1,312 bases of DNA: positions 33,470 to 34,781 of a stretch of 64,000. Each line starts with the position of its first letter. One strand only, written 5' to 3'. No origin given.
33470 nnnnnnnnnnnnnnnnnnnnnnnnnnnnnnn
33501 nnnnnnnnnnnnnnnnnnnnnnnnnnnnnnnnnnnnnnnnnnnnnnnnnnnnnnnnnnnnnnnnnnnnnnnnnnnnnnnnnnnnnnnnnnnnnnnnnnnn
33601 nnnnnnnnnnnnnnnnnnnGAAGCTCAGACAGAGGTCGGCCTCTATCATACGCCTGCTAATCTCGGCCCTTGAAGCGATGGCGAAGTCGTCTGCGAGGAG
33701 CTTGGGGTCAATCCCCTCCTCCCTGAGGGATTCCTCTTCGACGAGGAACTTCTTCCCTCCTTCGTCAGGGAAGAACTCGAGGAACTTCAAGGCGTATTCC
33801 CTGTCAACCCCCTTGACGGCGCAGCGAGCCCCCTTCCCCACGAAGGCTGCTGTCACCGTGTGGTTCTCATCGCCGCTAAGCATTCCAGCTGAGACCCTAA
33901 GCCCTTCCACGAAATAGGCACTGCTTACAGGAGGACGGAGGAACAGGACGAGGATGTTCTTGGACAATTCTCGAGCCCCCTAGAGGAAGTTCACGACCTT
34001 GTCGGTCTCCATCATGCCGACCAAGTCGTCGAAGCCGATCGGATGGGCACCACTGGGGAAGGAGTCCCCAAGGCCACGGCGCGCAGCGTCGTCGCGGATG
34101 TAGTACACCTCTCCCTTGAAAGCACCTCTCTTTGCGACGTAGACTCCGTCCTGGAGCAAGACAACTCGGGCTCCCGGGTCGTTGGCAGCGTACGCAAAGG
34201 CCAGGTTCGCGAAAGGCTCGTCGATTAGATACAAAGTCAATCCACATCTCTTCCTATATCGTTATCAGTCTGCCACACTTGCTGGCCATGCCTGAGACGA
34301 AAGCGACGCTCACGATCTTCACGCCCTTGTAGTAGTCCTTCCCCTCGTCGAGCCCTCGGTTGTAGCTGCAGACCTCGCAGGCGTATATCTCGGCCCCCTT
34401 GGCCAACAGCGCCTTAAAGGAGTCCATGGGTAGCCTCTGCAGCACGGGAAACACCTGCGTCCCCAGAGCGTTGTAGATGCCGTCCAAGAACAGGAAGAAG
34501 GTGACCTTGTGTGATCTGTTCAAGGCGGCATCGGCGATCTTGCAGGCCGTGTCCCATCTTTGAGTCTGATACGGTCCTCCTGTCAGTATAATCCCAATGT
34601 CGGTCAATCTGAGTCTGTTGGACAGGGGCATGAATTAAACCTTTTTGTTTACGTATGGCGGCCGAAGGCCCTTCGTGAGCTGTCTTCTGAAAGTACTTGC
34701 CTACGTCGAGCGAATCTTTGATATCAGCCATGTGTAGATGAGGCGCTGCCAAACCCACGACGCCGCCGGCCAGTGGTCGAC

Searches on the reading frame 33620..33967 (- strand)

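Call 80: search_protein_families(library=pfam, proteins=[window:33620-33967:-], max_evalue=0.01)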
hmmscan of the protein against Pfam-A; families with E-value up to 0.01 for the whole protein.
window:33620-33967:- (116 aa): 1 family
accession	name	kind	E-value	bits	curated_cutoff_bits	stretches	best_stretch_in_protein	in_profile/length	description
PF02635.20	DsrE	-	4.5e-06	27.3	22.7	1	3-116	1-116/116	DsrE/DsrF-like family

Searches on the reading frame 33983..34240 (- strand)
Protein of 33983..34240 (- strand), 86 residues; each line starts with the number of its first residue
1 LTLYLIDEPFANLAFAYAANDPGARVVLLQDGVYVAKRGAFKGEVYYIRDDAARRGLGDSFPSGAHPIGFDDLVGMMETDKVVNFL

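Call 80: search_protein_families(library=pfam, proteins=[window:33983-34240:-], max_evalue=0.01)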
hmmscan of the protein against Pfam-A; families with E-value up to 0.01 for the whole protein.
window:33983-34240:- (86 aa): 1 family
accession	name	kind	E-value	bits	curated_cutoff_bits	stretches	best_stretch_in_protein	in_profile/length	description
PF04077.17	DsrH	-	2e-05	25.1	24.4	1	14-80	10-85/88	DsrH like protein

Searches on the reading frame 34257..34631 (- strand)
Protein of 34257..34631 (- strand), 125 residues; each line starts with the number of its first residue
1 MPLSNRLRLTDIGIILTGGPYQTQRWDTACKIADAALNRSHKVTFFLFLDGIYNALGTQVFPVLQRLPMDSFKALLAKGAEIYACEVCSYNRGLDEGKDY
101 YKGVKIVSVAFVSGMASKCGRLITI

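Call 80: search_protein_families(library=pfam, proteins=[window:34257-34631:-], max_evalue=0.01)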
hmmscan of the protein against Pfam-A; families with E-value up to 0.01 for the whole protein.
window:34257-34631:- (125 aa): 1 family
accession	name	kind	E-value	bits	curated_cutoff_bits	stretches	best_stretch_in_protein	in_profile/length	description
PF02635.20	DsrE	-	2.9e-18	66.5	22.7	1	12-124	3-115/116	DsrE/DsrF-like family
